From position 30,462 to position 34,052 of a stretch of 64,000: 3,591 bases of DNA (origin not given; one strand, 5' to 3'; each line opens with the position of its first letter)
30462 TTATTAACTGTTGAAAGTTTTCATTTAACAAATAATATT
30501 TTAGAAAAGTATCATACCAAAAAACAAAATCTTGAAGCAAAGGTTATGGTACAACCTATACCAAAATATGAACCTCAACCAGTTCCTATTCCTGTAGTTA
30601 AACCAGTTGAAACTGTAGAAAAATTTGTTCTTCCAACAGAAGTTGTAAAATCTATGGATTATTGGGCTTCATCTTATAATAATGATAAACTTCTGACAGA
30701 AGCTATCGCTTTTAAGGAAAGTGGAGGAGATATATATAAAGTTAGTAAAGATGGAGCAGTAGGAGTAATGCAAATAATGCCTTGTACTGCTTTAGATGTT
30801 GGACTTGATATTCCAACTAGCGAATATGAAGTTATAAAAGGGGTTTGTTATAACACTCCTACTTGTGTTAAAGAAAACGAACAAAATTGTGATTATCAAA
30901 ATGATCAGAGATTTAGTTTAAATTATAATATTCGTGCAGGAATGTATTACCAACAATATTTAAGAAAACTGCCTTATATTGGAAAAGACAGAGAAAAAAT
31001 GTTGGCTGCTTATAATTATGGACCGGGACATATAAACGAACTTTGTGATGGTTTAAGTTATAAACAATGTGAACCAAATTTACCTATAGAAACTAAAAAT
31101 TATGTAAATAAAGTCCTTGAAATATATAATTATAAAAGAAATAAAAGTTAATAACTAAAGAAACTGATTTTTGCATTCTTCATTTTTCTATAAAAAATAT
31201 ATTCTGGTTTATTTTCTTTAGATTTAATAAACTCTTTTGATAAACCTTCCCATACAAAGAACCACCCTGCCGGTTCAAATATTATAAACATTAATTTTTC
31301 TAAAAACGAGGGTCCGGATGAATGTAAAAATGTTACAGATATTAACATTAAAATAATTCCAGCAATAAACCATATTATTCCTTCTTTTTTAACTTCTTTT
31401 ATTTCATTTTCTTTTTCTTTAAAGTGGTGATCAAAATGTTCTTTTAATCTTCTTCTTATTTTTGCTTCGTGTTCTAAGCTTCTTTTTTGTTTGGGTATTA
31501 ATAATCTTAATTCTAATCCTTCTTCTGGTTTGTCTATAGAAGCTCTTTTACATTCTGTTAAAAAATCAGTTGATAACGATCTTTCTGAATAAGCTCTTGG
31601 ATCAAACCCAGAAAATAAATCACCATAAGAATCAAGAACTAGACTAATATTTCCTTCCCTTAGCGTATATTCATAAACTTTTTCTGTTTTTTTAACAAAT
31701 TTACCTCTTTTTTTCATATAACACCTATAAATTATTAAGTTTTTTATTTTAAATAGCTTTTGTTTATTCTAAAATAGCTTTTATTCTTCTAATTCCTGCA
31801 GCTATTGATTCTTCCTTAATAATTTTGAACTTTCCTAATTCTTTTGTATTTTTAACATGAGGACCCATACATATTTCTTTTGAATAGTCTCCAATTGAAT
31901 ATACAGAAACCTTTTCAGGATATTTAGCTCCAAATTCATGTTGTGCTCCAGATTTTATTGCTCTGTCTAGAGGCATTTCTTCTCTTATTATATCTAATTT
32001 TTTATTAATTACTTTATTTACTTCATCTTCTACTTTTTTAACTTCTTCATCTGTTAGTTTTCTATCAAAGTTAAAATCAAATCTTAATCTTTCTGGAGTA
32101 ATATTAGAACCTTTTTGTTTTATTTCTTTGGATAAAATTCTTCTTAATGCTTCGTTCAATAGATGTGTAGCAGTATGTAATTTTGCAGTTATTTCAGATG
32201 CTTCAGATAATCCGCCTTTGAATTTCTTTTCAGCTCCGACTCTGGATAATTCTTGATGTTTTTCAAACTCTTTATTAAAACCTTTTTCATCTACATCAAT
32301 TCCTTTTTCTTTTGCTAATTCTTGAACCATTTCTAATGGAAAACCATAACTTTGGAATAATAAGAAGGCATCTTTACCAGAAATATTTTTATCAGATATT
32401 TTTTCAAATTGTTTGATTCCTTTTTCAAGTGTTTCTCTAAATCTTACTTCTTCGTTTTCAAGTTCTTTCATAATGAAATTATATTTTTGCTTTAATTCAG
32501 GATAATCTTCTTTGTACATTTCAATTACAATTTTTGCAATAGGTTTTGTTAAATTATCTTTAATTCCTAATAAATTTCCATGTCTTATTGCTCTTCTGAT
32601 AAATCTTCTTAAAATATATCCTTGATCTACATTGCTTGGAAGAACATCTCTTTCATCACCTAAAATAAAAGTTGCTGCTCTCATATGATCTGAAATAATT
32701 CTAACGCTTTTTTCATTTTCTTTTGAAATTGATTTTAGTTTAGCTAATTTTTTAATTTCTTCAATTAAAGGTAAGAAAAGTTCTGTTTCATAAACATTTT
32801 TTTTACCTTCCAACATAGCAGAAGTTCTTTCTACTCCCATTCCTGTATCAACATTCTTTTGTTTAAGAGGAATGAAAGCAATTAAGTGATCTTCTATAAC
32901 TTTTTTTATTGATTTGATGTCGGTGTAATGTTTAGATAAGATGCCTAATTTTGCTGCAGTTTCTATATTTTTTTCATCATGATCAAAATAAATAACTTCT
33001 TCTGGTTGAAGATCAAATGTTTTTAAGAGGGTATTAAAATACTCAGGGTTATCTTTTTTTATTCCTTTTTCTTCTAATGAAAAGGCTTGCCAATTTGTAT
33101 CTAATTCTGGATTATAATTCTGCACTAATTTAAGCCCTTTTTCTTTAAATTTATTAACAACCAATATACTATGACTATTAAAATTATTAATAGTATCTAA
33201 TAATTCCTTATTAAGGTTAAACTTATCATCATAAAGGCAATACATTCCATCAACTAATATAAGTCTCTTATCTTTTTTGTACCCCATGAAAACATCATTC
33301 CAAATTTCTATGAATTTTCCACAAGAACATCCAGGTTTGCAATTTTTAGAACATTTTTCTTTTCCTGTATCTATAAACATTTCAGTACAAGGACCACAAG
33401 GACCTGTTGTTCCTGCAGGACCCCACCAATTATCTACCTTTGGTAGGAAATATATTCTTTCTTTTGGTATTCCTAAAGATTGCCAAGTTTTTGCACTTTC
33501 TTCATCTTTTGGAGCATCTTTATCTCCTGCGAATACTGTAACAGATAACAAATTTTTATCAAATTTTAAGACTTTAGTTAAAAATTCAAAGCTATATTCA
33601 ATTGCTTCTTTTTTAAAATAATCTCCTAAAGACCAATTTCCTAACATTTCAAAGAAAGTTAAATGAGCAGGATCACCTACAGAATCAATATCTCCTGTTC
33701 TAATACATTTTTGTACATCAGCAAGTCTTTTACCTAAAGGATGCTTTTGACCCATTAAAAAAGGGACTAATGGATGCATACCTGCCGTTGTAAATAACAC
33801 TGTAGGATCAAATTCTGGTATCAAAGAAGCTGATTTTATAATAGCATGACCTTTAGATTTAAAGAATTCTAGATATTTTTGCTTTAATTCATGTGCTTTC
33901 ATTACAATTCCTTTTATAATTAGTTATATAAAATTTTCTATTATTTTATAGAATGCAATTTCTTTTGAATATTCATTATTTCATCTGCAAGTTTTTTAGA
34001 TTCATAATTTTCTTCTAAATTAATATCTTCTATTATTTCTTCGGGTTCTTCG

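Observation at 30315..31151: SLT-type lytic transglycosylase encoded by an archaeon, anchored in the membrane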

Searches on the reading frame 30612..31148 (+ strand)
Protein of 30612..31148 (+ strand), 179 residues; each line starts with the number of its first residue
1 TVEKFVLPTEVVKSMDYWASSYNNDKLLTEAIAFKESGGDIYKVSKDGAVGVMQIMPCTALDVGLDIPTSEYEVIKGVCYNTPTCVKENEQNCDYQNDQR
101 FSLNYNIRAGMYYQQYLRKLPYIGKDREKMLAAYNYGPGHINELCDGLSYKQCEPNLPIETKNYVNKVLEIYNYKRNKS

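Call 45: search_dna_similar(query=window:30612-31148:+, collection=phages, mode=protein, max_rows=12, max_evalue=0.001)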
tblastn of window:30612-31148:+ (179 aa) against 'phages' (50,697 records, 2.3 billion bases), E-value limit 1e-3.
Records with a match: 25; places in all: 25; records where one place covers at least 80% of the query: 10.
Best place of each record, by identity: <60% 25.
By first word of the organism name: Escherichia 11; Bordetella 5; Paracoccus 2; Edwardsiella 2; Chlorobiaceae 1; Pelagibacter 1; Elizabethkingia 1; Moorella 1; Acinetobacter 1.
By host as written in the record: Escherichia coli 5; - 3; Paracoccus sp. 2; Bordetella bronchiseptica 2; Escherichia coli H21 2; Edwardsiella anguillarum EA011113 2; Escherichia coli O156:H25 2; Escherichia sp. 2; and 5 more.
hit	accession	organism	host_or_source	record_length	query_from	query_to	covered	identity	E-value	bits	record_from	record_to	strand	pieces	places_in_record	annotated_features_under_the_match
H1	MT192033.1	Chlorobiaceae phage CV-1-33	Chlorobiaceae bacterium strain GSB-B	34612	25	169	81%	34.5%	7e-8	57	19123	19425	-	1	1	hypothetical protein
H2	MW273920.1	Pelagibacter phage HTVC024P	Candidatus Pelagibacter sp. HTCC1062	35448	28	172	81%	34.2%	4e-5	49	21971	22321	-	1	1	hypothetical protein | putative internal virion protein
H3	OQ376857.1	Paracoccus phage ParKuw1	Paracoccus sp.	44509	10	176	93%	29.7%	8e-9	59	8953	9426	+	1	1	lytic tail protein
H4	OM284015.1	Elizabethkingia phage EKP1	Elizabethkingia anophelis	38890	22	168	82%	32.0%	5e-8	57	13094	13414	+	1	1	transglycosylase SLT domain-containing protein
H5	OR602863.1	Moorella phage MCACPph1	Moorella sp. ACPs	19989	7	171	92%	28.2%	3e-6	52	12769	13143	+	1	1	hypothetical protein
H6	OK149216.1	Acinetobacter phage vB_IME_Ab2712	Acinetobacter baumannii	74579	31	175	81%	32.0%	8e-4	45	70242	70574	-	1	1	record has no annotation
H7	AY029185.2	Bordetella phage BPP-1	-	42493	36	178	80%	32.0%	4e-6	52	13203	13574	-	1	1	bbp11: Bbp11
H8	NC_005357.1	Bordetella phage BPP-1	Bordetella bronchiseptica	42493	36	178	80%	32.0%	4e-6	52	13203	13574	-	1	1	endolysin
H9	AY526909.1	Bordetella phage BIP-1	-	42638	36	178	80%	32.0%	4e-6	52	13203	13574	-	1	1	none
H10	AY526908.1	Bordetella phage BMP-1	-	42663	36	178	80%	32.0%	4e-6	52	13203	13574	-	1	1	none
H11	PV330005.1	Bordetella phage vB_BbrP_003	Bordetella bronchiseptica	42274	36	178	80%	32.0%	4e-6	52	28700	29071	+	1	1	hypothetical protein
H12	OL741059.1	Escherichia phage SKA49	Escherichia coli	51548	14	170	88%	29.0%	8e-6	50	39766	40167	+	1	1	putative endonuclease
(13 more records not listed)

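Call 46: search_dna_similar(query=window:30612-31148:+, collection=plasmids, mode=protein, max_rows=12, max_evalue=0.001)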
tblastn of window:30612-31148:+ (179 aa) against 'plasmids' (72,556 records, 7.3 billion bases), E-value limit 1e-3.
Records with a match: 21; places in all: 21; records where one place covers at least 80% of the query: 17.
Best place of each record, by identity: <60% 21.
By first word of the organism name: Mesorhizobium 8; Nitratidesulfovibrio 4; Azospirillum 2; Sinorhizobium 2; Clostridium 2; Bacillus 1; Aeromonas 1; Shinella 1.
By predicted mobility (MOB-suite, as given by PLSDB): non-mobilizable 16; mobilizable 3; conjugative 2.
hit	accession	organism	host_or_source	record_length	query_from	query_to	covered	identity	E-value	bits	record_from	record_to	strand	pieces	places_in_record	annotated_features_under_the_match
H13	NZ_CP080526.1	Mesorhizobium sp. AR07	Oxytropis sp.,Cell culture,root nodule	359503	9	174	93%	33.3%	5e-8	59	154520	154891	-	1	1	transglycosylase SLT domain-containing protein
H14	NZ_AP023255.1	Mesorhizobium sp. 131-3-5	Lotus japonicus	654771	9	174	93%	32.7%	1e-5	52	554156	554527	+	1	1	lytic transglycosylase domain-containing protein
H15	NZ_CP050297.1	Mesorhizobium huakuii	Oxytropis kamtschatica,cell ...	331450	9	174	93%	31.5%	8e-6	52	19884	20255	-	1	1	lytic transglycosylase domain-containing protein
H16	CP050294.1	Mesorhizobium loti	Oxytropis kamtschatica,cell ...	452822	9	174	93%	31.5%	8e-6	52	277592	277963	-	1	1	transglycosylase SLT domain-containing protein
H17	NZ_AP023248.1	Mesorhizobium sp. 131-2-1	Lotus japonicus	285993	9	174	93%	31.4%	4e-7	56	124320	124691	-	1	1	lytic transglycosylase domain-containing protein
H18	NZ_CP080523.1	Mesorhizobium sp. AR10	Astragalus sp.,Cell culture,root nodule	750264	9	174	93%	30.5%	6e-6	52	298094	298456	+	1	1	lytic transglycosylase domain-containing protein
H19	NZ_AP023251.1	Mesorhizobium sp. 131-2-5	Lotus japonicus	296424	25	174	84%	33.6%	1e-6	54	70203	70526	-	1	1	lytic transglycosylase domain-containing protein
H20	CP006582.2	Mesorhizobium huakuii 7653R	Rice field soil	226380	9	174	93%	30.2%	2e-5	51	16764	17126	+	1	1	transglycosylase SLT domain-containing protein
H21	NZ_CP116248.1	Nitratidesulfovibrio vulgaris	swine finishing facility waste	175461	13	170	88%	30.2%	7e-7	56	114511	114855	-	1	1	transglycosylase SLT domain-containing protein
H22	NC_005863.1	Nitratidesulfovibrio vulgaris str. Hildenborough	-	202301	13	170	88%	30.2%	8e-7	55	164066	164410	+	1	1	transglycosylase SLT domain-containing protein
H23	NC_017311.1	Nitratidesulfovibrio vulgaris RCH1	-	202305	13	170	88%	30.2%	8e-7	55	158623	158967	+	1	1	transglycosylase SLT domain-containing protein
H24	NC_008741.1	Nitratidesulfovibrio vulgaris DP4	-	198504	14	170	88%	30.4%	5e-7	56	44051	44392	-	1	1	lytic transglycosylase domain-containing protein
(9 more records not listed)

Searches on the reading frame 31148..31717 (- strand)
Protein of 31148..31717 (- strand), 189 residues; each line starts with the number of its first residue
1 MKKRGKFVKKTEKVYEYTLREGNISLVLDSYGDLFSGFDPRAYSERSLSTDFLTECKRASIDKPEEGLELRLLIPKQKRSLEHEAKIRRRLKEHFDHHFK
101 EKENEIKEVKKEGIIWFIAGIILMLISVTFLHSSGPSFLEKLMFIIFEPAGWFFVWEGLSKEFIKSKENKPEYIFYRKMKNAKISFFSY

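Call 3: search_protein_families(library=pfam, proteins=[window:31148-31717:-], max_evalue=0.1)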
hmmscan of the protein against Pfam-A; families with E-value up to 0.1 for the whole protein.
window:31148-31717:- (189 aa): 0 families

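Call 4: search_protein_families(library=ncbifam, proteins=[window:31148-31717:-], max_evalue=0.1)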
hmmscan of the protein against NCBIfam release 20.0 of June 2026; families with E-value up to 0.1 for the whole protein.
window:31148-31717:- (189 aa): 1 family
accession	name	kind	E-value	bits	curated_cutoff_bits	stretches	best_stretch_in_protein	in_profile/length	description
NF006927.0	PRK09412.1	subfamily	0.049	12.5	369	1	76-131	189-244/433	anaerobic C4-dicarboxylate transporter family protein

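Call 63: search_protein_families(library=phrogs, proteins=[window:31148-31717:-], max_evalue=0.01)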
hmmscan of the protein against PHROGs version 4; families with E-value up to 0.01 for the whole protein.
window:31148-31717:- (189 aa): 0 families

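Call 64: search_protein_families(library=padloc, proteins=[window:31148-31717:-], max_evalue=0.01)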
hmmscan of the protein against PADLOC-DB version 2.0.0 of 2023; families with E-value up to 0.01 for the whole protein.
window:31148-31717:- (189 aa): 0 families

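Call 67: predict_structure(protein=window:31148-31717:-)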
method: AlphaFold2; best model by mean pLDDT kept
length: 189 residues; sequences in the alignment: 1
mean_pLDDT: 67.0   pTM: 0.52
mean pLDDT of the five models: 67.0, 56.2, 51.8, 42.1, 37.5
residues with pLDDT >= 90: 0; 70-90: 106; 50-70: 43; < 50: 40
segments of 3 or more residues with pLDDT < 50: 1-20, 29-47
pLDDT, mean of each block of 10 residues (from residue 1): 35 39 51 41 44 70 71 71 78 77 83 85 76 67 64 80 83 80 79
secondary structure, 60 per line:
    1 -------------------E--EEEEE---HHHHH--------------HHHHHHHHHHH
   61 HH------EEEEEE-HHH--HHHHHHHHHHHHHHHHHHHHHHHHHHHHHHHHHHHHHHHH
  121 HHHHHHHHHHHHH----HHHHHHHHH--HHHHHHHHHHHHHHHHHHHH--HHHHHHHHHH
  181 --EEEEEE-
elements in order: E23-27 H31-35 H50-62 E69-74 H81-133 H138-146 H149-168 H171-180 E183-188
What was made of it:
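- Tried and rejected: Its single-sequence model reached pLDDT 67 (call 67), too poor for a fold search, so none was run.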

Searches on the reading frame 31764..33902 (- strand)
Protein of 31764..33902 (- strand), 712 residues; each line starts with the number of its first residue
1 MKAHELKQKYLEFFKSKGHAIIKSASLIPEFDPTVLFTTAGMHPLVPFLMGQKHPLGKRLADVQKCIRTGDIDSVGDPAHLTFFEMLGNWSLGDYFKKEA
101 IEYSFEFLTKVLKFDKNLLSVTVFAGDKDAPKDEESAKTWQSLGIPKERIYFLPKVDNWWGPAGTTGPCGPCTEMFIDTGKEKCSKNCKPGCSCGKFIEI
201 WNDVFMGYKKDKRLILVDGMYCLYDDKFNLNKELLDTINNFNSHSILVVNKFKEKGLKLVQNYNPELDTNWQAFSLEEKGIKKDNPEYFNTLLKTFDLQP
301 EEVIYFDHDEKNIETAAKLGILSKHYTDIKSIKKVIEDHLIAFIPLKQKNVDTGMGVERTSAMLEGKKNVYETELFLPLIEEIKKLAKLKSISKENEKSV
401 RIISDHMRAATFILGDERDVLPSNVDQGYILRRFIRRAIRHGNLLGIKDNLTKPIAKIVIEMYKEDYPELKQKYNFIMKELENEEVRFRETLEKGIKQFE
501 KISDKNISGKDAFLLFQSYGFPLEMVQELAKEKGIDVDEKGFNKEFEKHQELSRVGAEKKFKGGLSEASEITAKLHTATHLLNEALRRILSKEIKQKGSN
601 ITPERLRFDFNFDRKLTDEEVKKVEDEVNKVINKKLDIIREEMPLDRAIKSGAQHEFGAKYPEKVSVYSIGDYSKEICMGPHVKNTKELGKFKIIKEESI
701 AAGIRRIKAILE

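Call 49: search_protein_families(library=pfam, proteins=[window:31764-33902:-], max_evalue=0.01)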
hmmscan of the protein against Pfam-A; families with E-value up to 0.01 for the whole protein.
window:31764-33902:- (712 aa): 3 families
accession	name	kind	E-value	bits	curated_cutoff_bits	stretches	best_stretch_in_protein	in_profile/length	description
PF01411.24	tRNA-synt_2c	-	3.3e-133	445.6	30.3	2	5-212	1-210/552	tRNA synthetases class II (A)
PF07973.19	tRNA_SAD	-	2.7e-18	66.1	24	1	665-707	1-43/44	Threonyl and Alanyl tRNA synthetase second additional domain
PF00702.32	Hydrolase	-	0.0098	16.7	26.4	0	274-320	145-191/191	haloacid dehalogenase-like hydrolase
